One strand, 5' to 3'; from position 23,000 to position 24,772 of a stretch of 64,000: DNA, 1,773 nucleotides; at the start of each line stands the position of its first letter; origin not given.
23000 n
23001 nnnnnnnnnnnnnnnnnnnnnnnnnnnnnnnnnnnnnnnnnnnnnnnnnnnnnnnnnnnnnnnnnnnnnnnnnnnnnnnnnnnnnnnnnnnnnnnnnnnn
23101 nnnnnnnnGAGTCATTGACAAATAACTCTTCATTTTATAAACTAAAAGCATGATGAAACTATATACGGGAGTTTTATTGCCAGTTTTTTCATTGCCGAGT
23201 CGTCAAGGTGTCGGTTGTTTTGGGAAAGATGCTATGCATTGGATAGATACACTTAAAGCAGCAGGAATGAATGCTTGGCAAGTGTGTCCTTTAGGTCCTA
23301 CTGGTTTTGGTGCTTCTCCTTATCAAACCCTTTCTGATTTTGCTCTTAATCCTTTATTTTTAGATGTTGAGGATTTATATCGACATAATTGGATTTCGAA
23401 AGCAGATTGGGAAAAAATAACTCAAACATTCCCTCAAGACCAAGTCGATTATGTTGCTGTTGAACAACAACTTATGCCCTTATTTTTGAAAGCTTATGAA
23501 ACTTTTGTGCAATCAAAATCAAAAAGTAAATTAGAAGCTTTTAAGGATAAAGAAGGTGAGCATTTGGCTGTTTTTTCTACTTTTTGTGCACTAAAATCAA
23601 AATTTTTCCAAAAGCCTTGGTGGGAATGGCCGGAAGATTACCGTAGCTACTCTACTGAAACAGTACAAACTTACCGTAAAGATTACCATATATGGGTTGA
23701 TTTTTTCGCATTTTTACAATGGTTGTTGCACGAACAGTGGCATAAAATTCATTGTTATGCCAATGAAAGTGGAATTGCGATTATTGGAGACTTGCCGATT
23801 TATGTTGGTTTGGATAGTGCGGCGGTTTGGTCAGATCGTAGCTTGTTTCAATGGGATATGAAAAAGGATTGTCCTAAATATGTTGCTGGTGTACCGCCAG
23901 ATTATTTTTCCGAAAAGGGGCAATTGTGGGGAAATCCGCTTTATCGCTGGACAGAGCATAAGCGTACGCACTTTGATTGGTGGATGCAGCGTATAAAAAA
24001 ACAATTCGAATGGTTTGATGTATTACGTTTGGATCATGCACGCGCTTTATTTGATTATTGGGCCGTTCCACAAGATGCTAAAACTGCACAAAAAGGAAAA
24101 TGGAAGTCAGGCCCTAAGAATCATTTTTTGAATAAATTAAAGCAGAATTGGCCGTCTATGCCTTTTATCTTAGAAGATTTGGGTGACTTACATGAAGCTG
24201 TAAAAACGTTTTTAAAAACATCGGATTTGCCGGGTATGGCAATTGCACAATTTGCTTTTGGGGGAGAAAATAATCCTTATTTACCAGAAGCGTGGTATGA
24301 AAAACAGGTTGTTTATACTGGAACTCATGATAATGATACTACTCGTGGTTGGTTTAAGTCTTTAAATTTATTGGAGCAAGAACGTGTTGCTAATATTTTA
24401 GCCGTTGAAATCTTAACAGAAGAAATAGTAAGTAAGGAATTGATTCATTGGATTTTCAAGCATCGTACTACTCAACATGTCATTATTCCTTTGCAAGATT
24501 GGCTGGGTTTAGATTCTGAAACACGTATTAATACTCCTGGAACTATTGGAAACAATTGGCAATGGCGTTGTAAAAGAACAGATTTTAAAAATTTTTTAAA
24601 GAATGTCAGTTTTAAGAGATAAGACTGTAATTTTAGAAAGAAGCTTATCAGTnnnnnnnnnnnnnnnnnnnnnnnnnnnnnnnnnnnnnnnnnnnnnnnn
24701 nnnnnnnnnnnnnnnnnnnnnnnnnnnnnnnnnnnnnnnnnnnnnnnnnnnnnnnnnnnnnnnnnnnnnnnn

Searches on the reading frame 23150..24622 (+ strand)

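Call 9: search_protein_families(library=pfam, proteins=[window:23150-24622:+], max_evalue=0.01)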
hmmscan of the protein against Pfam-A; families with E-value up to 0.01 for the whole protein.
window:23150-24622:+ (490 aa): 1 family
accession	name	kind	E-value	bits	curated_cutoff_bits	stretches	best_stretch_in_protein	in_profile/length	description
PF02446.23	Glyco_hydro_77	-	5.9e-150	500.6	25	1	10-477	1-462/465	4-alpha-glucanotransferase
